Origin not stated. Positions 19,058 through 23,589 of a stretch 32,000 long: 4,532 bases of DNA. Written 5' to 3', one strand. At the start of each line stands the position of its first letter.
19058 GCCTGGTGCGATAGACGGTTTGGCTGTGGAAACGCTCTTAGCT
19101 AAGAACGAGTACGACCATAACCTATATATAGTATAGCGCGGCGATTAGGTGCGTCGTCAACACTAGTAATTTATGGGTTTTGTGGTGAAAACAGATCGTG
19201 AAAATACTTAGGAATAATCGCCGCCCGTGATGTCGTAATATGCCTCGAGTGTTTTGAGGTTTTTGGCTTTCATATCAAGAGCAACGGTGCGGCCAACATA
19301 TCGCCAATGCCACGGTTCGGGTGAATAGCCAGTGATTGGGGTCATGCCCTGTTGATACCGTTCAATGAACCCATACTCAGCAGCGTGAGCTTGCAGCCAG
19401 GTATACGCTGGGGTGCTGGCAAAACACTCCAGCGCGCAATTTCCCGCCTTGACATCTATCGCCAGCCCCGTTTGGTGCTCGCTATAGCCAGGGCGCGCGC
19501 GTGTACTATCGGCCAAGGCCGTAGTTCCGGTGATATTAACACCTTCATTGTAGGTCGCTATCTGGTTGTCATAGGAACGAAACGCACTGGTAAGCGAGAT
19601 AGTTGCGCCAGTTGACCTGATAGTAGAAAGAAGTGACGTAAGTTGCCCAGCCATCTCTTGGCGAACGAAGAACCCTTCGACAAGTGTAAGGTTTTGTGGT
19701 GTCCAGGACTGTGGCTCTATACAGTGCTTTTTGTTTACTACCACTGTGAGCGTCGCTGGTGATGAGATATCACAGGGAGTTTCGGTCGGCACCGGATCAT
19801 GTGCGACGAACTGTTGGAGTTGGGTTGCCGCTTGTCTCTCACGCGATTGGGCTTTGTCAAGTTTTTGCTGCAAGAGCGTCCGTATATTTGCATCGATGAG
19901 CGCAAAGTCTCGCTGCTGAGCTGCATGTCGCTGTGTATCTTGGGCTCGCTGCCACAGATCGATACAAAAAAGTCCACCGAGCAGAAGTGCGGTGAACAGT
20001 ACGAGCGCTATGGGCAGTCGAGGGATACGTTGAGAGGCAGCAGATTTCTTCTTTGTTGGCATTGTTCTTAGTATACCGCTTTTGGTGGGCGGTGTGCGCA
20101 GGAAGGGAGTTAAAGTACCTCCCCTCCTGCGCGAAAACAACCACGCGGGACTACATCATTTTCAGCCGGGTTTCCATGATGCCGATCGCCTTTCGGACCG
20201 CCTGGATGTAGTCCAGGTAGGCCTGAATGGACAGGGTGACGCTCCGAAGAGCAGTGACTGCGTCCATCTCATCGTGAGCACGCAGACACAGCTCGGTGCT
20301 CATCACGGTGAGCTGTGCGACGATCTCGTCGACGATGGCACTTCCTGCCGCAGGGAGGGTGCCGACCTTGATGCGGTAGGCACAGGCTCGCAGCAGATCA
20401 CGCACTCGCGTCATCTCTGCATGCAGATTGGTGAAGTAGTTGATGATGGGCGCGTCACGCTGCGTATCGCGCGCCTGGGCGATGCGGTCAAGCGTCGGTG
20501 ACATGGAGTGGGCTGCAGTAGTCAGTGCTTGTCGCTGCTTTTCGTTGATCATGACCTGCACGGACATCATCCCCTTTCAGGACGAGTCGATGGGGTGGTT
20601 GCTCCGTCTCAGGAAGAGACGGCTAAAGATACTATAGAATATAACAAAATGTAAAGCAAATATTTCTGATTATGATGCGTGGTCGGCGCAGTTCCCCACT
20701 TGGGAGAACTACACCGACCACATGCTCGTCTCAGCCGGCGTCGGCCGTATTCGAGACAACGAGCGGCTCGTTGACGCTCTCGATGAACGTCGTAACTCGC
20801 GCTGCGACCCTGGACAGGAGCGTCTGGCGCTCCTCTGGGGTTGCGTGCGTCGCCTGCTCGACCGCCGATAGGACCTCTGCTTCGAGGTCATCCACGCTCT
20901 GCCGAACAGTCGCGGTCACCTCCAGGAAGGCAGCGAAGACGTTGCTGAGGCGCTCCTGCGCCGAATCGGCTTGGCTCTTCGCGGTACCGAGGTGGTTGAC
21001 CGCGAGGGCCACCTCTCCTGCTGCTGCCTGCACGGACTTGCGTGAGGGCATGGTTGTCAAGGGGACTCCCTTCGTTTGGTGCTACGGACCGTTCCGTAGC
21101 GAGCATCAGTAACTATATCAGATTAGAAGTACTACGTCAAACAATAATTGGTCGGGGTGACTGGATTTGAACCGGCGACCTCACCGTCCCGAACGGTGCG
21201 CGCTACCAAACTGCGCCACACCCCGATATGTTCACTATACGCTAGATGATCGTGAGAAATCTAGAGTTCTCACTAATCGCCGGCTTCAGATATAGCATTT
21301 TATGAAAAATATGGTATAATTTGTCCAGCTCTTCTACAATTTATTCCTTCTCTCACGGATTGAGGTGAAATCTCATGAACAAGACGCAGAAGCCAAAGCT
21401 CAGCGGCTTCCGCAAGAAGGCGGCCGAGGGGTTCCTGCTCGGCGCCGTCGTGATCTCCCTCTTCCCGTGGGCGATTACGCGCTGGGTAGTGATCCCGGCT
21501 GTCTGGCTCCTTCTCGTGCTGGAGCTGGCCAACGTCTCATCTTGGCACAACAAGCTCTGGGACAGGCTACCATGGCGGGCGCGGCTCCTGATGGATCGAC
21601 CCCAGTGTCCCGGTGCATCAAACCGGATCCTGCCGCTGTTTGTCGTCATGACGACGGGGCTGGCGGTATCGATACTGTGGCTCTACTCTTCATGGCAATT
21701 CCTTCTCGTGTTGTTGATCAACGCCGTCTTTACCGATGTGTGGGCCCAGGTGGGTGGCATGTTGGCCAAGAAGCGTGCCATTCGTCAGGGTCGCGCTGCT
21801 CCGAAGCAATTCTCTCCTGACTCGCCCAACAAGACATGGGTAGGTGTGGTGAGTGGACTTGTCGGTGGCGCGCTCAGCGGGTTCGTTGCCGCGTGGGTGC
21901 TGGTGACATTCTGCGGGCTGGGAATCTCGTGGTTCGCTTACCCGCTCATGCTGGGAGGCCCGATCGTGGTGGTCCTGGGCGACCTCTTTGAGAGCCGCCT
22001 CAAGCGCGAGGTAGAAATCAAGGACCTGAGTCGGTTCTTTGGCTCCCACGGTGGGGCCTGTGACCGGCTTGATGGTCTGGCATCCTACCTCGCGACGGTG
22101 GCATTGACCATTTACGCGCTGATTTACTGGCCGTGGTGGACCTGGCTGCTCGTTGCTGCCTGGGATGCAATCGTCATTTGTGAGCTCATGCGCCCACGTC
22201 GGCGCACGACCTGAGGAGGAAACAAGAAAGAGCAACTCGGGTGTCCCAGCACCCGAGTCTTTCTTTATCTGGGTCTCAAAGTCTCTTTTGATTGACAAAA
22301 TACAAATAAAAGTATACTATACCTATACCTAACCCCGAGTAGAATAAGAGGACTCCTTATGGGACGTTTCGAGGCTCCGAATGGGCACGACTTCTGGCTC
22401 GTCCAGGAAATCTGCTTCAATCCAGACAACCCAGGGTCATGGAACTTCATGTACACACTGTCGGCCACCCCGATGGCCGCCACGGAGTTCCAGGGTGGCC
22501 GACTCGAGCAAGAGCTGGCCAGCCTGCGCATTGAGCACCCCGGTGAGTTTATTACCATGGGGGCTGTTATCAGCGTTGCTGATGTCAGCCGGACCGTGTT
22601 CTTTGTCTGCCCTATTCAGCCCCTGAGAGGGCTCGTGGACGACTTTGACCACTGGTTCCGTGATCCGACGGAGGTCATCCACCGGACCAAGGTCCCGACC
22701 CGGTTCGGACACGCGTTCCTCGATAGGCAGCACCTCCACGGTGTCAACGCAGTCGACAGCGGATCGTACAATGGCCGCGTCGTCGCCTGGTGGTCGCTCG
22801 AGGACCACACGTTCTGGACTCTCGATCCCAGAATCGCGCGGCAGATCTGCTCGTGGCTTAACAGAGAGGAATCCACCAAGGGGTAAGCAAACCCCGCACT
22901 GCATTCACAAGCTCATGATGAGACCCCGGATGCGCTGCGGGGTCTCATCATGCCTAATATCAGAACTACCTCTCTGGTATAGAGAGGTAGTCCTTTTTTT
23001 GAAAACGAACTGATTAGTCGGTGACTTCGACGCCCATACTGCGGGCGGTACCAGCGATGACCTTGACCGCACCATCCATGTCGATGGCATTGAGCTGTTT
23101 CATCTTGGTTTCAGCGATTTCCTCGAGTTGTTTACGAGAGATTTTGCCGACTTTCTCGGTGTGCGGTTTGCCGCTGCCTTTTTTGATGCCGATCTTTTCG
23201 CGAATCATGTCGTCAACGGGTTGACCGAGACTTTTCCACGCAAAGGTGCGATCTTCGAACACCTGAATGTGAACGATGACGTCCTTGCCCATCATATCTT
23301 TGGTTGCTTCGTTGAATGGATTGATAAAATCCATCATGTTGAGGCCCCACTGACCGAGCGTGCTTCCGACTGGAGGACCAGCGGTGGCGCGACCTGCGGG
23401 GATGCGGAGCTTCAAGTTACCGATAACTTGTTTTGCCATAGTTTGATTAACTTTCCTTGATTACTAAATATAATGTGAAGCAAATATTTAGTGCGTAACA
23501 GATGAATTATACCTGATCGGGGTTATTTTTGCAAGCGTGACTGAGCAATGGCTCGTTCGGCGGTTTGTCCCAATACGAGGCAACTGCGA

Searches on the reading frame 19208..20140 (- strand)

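Call 23: search_protein_families(library=pfam, proteins=[window:19208-20140:-], max_evalue=0.01)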
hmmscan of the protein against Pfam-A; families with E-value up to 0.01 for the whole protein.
window:19208-20140:- (310 aa): 1 family
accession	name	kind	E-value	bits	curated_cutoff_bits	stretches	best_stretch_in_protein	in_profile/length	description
PF02557.22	VanY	-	1.8e-33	115.5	25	1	159-283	4-131/132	D-alanyl-D-alanine carboxypeptidase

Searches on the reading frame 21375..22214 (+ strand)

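Call 23: search_protein_families(library=pfam, proteins=[window:21375-22214:+], max_evalue=0.01)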
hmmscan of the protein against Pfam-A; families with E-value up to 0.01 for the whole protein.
window:21375-22214:+ (279 aa): 1 family
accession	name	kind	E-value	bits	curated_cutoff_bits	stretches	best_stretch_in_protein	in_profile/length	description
PF01148.25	CTP_transf_1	-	1.5e-21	77.9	24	1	43-246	87-261/264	Cytidylyltransferase family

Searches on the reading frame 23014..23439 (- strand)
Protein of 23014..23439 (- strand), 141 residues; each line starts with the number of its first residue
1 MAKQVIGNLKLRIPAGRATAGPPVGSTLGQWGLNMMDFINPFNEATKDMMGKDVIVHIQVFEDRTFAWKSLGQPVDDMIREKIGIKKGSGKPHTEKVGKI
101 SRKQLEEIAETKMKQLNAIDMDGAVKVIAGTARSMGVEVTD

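Call 65: search_protein_families(library=pfam, proteins=[window:23014-23439:-], max_evalue=0.001)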
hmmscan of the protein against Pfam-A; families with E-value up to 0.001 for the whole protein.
window:23014-23439:- (141 aa): 2 families
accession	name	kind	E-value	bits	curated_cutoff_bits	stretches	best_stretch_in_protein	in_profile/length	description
PF00298.24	Ribosomal_L11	-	4.7e-24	85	21.4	1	74-139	4-69/69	Ribosomal protein L11, RNA binding domain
PF03946.19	Ribosomal_L11_N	-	1.6e-22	79.5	32.9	1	9-66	1-58/58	Ribosomal protein L11, N-terminal domain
